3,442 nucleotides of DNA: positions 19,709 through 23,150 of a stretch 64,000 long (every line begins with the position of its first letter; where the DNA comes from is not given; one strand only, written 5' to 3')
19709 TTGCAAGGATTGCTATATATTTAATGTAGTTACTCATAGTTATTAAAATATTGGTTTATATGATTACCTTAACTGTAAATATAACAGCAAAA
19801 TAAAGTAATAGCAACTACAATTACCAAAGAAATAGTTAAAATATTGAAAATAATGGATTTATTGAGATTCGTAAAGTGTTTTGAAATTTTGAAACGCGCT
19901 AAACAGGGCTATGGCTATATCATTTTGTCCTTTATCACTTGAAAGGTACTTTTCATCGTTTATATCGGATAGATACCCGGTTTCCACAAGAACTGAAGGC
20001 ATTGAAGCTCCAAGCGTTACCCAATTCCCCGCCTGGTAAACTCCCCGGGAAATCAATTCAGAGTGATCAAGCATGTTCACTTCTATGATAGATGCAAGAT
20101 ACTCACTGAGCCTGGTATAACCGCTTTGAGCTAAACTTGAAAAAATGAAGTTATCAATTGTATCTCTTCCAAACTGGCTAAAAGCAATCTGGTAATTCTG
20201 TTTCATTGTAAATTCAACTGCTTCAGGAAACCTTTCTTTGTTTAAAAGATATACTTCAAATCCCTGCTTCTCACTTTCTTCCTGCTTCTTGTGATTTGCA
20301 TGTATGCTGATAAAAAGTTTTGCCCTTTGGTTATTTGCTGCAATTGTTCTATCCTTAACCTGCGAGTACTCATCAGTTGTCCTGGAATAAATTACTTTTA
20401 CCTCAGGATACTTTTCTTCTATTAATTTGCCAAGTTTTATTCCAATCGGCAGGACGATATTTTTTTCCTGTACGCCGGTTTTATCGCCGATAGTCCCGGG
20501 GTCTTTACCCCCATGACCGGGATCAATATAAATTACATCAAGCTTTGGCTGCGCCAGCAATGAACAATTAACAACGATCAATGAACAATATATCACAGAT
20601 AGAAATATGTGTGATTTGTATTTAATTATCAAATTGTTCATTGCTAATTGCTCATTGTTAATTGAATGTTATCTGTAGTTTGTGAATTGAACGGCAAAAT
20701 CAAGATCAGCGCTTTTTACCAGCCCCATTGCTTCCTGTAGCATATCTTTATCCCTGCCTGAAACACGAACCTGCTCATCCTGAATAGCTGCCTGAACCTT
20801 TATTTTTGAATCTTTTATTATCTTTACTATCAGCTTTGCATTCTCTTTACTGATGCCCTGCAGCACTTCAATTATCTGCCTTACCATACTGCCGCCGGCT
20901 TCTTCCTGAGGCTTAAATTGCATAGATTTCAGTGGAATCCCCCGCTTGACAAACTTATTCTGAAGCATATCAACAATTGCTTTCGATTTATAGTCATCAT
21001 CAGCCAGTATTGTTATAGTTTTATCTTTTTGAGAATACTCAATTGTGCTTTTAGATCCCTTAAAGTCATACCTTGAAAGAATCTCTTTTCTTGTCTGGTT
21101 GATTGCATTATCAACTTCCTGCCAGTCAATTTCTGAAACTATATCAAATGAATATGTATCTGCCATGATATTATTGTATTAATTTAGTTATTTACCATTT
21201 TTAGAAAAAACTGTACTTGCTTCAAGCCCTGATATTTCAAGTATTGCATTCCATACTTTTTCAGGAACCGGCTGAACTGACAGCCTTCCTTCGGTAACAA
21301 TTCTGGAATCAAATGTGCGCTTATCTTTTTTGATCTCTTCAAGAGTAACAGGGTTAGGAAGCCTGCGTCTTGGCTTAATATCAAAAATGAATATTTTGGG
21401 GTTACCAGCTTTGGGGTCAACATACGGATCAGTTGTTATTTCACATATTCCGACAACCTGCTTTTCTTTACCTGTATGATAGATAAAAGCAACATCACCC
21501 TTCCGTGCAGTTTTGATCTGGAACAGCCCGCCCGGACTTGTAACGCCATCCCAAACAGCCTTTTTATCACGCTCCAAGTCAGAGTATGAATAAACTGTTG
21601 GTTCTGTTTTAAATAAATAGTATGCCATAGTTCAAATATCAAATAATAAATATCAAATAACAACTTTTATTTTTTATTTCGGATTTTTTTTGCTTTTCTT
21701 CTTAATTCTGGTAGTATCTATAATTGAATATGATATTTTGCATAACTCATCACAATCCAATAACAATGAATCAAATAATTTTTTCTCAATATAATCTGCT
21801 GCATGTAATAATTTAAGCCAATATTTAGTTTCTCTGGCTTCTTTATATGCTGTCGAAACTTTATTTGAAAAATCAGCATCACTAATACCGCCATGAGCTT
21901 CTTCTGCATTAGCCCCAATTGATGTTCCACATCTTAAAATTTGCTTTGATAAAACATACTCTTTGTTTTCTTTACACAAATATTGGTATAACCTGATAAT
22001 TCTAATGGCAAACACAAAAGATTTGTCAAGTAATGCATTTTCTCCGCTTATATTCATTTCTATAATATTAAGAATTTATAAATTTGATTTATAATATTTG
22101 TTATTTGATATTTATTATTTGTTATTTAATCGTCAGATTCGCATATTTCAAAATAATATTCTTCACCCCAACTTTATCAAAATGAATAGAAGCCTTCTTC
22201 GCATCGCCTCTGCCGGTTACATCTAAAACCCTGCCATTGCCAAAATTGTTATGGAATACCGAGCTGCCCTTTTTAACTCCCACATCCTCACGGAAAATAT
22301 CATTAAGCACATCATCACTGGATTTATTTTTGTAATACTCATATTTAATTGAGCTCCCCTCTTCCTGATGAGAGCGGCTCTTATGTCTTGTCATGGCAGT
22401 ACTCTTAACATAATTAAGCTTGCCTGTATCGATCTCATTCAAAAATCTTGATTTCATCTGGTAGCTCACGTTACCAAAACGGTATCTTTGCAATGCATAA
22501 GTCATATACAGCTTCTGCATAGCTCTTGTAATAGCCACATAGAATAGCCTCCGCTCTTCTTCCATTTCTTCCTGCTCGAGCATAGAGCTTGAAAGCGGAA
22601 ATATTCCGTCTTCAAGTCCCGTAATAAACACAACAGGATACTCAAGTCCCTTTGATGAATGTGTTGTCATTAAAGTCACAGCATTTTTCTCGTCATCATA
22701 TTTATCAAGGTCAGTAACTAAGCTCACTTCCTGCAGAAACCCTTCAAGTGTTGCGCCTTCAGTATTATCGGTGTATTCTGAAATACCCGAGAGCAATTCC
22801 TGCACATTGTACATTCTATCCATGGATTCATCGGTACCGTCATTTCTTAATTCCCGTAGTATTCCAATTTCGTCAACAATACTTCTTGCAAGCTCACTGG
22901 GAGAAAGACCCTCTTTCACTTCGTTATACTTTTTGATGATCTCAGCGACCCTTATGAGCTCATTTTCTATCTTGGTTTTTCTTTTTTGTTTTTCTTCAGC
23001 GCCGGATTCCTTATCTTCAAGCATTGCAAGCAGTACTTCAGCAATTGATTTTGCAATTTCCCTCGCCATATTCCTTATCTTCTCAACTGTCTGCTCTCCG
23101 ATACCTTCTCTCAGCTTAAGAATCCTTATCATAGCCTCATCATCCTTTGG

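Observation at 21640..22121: Four-helix-bundle (23S-rRNA-IVS-protein / Avd-like) gene enclosed by perfect 24-nt inverted repeats: an IVS-like cassette in an mRNA context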

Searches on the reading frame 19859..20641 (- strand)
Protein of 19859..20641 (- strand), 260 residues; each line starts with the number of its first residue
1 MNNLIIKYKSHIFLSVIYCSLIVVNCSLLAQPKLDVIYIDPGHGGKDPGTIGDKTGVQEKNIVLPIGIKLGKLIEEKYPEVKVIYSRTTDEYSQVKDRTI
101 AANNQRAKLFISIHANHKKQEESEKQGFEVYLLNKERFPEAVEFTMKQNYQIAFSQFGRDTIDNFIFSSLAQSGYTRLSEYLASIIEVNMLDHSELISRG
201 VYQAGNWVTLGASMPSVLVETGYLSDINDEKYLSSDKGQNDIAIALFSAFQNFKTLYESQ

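Call 6: search_protein_families(library=pfam, proteins=[window:19859-20641:-], max_evalue=0.01)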
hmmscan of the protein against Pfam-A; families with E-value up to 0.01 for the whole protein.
window:19859-20641:- (260 aa): 1 family
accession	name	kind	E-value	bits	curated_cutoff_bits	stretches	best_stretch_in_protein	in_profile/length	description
PF01520.23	Amidase_3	-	8.1e-43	146.9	27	1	37-249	1-171/174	N-acetylmuramoyl-L-alanine amidase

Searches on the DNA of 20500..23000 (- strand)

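Call 33: search_rna_families(source=window, start=20500, end=23000, threshold=evalue, max_evalue=5)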
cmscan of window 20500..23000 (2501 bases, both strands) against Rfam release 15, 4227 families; matches with E-value up to 5: 3.
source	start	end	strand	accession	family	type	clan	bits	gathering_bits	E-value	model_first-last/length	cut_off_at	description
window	22490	22586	-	RF03531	n00280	Gene; sRNA;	-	49.7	65.2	1.1e-06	1-101/101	no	Clostridioides difficile sRNA included into helicase gene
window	21982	22040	+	RF00445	MIR399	Gene; miRNA;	-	18.1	57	1.1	1-117/117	no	mir-399 microRNA precursor family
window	22704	22851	-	RF02504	Atu_L1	Gene; sRNA;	-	14.8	60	2.5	1-174/174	no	Rhizobiales sRNA Atu_L1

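Call 35: search_rna_families(sources=[L095, L078, L090, L045, L049, L032, L072, L060], threshold=evalue, max_evalue=1)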
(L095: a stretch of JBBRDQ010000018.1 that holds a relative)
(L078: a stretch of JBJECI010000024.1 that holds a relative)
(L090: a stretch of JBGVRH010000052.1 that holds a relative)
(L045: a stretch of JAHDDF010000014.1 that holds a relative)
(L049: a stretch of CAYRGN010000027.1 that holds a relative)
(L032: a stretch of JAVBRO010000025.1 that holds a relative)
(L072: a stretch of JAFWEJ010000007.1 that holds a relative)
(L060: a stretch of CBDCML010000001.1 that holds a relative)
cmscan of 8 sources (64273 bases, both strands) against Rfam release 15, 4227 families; matches with E-value up to 1: 10.
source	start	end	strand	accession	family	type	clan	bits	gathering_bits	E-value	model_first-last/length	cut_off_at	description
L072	16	89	+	RF00005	tRNA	Gene; tRNA;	CL00001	66.2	29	3.5e-12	1-71/71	no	tRNA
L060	3877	3961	+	RF00005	tRNA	Gene; tRNA;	CL00001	60.6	29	1.2e-10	1-71/71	no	tRNA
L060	3912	3961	-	RF04351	Plastid-psbl-rps4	Cis-reg;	-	48.6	68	2.7e-07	1-53/53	no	Plastid-psbl-rps4 3UTR RNA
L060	3849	4019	+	RF02223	sX4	Gene; sRNA;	-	39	70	0.00013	1-167/167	no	Proteobacterial sRNA sX4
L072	81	144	+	RF04255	MIR8001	Gene; miRNA;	-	32.5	90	0.025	1-67/67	no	MIR8001 microRNA precursor family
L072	16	90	-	RF04354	Plastid-ycf2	Cis-reg;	-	32.1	65.7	0.0093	1-75/75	no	Plastid-ycf2 5UTR RNA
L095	7613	7668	+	RF01061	mir-548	Gene; miRNA;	-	28.1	90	0.33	19-66/84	no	mir-548 microRNA precursor family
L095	7613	7668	-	RF01061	mir-548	Gene; miRNA;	-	28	90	0.35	19-66/84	no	mir-548 microRNA precursor family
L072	4734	4775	+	RF01716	PhotoRC-I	Cis-reg;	-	24.9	45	0.035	1-44/44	no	PhotoRC-I RNA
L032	2584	2647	+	RF01122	sR39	Gene; snRNA; snoRNA; CD-box;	-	21.4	50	0.46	1-56/56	no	Small nucleolar RNA sR39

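Call 74: search_rna_families(sources=[L030, L073, L079, L089, L093, L033, L038, L046, L053, L054, L064, L057, L047, L080, L084, L094, L065, L027, L028], threshold=gathering)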
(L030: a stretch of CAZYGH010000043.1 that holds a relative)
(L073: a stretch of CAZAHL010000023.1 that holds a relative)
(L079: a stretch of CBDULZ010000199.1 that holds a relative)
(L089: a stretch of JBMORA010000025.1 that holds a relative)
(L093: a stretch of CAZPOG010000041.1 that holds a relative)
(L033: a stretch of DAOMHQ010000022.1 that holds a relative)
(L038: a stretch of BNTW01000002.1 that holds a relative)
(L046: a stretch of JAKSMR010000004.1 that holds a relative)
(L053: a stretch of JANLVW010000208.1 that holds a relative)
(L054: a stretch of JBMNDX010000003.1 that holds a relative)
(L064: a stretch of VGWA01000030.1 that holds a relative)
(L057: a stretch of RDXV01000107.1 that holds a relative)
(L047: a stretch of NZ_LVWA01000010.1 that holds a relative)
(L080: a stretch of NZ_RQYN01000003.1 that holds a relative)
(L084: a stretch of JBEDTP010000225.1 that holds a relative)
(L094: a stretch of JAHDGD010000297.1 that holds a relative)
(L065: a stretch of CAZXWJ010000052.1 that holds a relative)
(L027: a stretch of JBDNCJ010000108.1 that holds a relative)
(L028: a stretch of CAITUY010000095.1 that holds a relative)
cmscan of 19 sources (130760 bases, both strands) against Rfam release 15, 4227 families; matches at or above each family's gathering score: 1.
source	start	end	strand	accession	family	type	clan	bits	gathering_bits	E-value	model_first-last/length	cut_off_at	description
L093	2533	2612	+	RF00005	tRNA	Gene; tRNA;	CL00001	56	29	4.5e-09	1-71/71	no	tRNA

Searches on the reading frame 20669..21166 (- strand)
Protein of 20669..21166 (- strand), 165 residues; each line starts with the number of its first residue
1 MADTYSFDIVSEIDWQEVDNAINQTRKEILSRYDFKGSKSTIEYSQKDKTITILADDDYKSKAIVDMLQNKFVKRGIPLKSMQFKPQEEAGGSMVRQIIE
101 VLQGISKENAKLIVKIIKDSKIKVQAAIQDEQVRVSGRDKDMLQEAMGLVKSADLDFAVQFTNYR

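Call 6: search_protein_families(library=pfam, proteins=[window:20669-21166:-], max_evalue=0.01)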
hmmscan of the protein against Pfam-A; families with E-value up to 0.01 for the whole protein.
window:20669-21166:- (165 aa): 1 family
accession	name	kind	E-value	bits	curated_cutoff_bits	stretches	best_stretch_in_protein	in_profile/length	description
PF04461.18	DUF520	-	5.7e-63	212.3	23.2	1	6-165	2-161/161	Protein of unknown function (DUF520)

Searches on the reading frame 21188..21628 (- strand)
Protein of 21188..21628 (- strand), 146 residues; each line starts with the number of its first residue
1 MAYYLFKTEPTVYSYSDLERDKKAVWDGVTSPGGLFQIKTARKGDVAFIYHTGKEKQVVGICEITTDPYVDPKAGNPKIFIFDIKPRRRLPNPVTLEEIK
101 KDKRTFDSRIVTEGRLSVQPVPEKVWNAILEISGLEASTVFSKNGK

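Call 6: search_protein_families(library=pfam, proteins=[window:21188-21628:-], max_evalue=0.01)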
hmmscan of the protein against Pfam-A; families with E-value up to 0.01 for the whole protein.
window:21188-21628:- (146 aa): 1 family
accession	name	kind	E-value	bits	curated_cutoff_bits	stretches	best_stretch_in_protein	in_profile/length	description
PF01878.24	EVE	-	1.2e-33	116.6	23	1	2-131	1-144/145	EVE domain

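Call 7: search_protein_families(library=ncbifam, proteins=[window:21188-21628:-], max_evalue=0.01)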
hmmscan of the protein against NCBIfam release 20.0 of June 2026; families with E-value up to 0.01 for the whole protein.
window:21188-21628:- (146 aa): 0 families

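Call 54: find_homologous_proteins(query=window:21191-21628:-, max_evalue=1e-10)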
Query window:21191-21628:- (146 aa): 802 proteins with E <= 1e-10 among 820 candidates; the best 120 are listed.
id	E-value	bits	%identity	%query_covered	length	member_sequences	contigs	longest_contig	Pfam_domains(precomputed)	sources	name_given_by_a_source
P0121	1.1e-92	325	100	100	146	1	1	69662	PF01878.25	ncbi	ncbi:MAG: EVE domain-containing protein [Ignavibacteria bacterium]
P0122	7.1e-83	293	90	100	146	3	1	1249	PF01878.25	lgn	-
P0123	1.6e-82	292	90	100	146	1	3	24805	PF01878.25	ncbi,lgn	-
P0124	2.3e-82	292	90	100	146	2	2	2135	PF01878.25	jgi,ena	-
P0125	5.6e-82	290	89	100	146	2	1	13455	PF01878.25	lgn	-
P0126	9.5e-82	290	88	100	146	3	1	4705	PF01878.25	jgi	jgi:predicted RNA-binding protein with PUA-like domain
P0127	1.4e-81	289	89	100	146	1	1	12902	PF01878.25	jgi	jgi:predicted RNA-binding protein with PUA-like domain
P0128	2.0e-81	288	88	100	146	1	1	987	PF01878.25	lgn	-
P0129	4.5e-80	284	87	100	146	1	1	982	PF01878.25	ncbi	-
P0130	6.3e-80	284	87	100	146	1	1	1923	PF01878.25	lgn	-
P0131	1.2e-79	283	86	100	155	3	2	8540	PF01878.25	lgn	-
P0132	1.7e-79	282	86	100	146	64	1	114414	PF01878.25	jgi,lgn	jgi:predicted RNA-binding protein with PUA-like domain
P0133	3.9e-79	281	86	100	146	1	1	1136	PF01878.25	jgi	jgi:predicted RNA-binding protein with PUA-like domain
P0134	5.7e-79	281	86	99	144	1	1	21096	PF01878.25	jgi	jgi:predicted RNA-binding protein with PUA-like domain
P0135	1.6e-78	279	86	100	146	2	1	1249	PF01878.25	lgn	-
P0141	1.2e-75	270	79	100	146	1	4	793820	PF01878.25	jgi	jgi:predicted RNA-binding protein with PUA-like domain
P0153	4.3e-70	252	82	91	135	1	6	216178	PF01878.25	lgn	-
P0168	4.1e-63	229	73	92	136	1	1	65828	PF01878.25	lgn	-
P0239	1.9e-55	204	62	100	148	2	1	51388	PF01878.25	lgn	-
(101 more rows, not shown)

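Call 55: find_encoding_contigs(protein=P0141, flank=4000, max_places=2)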
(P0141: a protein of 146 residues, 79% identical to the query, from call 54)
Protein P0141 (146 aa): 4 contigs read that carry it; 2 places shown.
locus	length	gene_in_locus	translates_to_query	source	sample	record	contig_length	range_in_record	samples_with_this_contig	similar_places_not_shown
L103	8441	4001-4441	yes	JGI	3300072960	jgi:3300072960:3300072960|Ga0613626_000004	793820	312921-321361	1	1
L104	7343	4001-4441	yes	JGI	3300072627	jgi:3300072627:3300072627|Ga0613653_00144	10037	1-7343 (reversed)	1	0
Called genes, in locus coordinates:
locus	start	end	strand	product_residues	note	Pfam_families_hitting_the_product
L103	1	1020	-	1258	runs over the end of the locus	PF27156:RP005_N (faint), PF07992:Pyr_redox_2 (weak)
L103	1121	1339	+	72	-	-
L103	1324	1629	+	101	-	PF05016:ParE_toxin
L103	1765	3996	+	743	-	PF00580:UvrD-helicase, PF01443:Viral_helicase1 (faint), PF13245:AAA_19, PF13604:AAA_30 (faint), PF13361:UvrD_C, PF13538:UvrD_C_2, PF21196:PcrA_UvrD_tudor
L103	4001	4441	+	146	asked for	PF01878:EVE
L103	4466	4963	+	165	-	PF04461:YajQ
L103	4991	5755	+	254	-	PF01520:Amidase_3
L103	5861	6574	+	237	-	-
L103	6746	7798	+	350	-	PF02629:CoA_binding, PF13607:Succ_CoA_lig, PF00549:Ligase_CoA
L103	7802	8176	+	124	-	PF02152:FolB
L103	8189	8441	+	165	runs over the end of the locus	PF01288:HPPK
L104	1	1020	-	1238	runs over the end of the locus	?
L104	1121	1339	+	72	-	-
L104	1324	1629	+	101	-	PF05016:ParE_toxin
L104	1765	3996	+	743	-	PF00580:UvrD-helicase, PF01443:Viral_helicase1 (faint), PF13245:AAA_19, PF13604:AAA_30 (faint), PF13361:UvrD_C, PF13538:UvrD_C_2, PF21196:PcrA_UvrD_tudor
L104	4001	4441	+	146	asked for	PF01878:EVE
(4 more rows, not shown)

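Call 56: find_encoding_contigs(protein=P0153, flank=4000, max_places=2)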
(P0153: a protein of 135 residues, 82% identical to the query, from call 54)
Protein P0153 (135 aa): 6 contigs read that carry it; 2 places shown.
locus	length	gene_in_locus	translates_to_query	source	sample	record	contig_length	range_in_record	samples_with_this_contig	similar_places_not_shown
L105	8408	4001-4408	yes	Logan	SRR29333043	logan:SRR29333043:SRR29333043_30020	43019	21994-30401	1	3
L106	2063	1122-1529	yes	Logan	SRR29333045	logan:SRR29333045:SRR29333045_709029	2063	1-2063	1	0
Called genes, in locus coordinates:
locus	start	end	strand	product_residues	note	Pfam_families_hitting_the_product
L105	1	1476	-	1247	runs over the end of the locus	PF27156:RP005_N, PF07992:Pyr_redox_2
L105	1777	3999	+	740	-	PF00580:UvrD-helicase, PF01443:Viral_helicase1 (faint), PF13245:AAA_19, PF13604:AAA_30 (weak), PF13361:UvrD_C, PF13538:UvrD_C_2, PF21196:PcrA_UvrD_tudor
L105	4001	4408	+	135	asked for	PF01878:EVE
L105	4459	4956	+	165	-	PF04461:YajQ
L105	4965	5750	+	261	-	PF01520:Amidase_3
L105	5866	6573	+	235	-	PF25976:LpqB_N (faint)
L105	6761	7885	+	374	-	PF02629:CoA_binding, PF13607:Succ_CoA_lig, PF00549:Ligase_CoA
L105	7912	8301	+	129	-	PF02152:FolB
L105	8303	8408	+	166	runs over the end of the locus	PF01288:HPPK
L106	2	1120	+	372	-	?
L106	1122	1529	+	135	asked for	PF01878:EVE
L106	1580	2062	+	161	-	?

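Call 57: find_encoding_contigs(protein=P0168, flank=4000, max_places=2)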
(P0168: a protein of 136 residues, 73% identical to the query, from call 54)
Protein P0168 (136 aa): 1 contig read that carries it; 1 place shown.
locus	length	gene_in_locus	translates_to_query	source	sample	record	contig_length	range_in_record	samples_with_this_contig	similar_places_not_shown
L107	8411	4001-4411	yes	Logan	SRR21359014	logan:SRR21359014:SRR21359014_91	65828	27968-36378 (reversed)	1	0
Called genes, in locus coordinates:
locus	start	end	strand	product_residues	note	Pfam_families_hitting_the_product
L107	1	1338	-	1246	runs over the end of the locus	PF27156:RP005_N (weak), PF07992:Pyr_redox_2 (weak)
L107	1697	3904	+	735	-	PF00580:UvrD-helicase, PF01443:Viral_helicase1 (faint), PF13245:AAA_19, PF13604:AAA_30 (weak), PF13361:UvrD_C, PF13538:UvrD_C_2, PF21196:PcrA_UvrD_tudor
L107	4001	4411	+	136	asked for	PF01878:EVE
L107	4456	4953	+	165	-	PF04461:YajQ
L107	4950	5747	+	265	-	PF01520:Amidase_3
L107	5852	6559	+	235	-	-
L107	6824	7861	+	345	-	PF02629:CoA_binding, PF13607:Succ_CoA_lig, PF00549:Ligase_CoA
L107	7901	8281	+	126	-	PF02152:FolB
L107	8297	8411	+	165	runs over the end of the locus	PF01288:HPPK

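Call 58: find_encoding_contigs(protein=P0239, flank=4000, max_places=2)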
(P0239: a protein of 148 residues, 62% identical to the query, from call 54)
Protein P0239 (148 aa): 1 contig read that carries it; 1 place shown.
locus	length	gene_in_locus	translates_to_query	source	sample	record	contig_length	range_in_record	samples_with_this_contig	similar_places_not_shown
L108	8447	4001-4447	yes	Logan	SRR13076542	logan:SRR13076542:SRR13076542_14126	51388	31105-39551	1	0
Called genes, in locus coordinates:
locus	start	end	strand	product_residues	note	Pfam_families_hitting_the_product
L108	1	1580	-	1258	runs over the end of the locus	PF27156:RP005_N (faint), PF07992:Pyr_redox_2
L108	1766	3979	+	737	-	PF00580:UvrD-helicase, PF01443:Viral_helicase1 (faint), PF13245:AAA_19, PF13604:AAA_30 (faint), PF13361:UvrD_C, PF13538:UvrD_C_2, PF21196:PcrA_UvrD_tudor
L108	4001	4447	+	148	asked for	PF01878:EVE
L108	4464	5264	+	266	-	PF13489:Methyltransf_23 (weak), PF01209:Ubie_methyltran, PF08241:Methyltransf_11, PF08242:Methyltransf_12, PF13649:Methyltransf_25, PF13847:Methyltransf_31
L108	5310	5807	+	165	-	PF04461:YajQ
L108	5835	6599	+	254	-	PF01520:Amidase_3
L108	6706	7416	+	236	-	-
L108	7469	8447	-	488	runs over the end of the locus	-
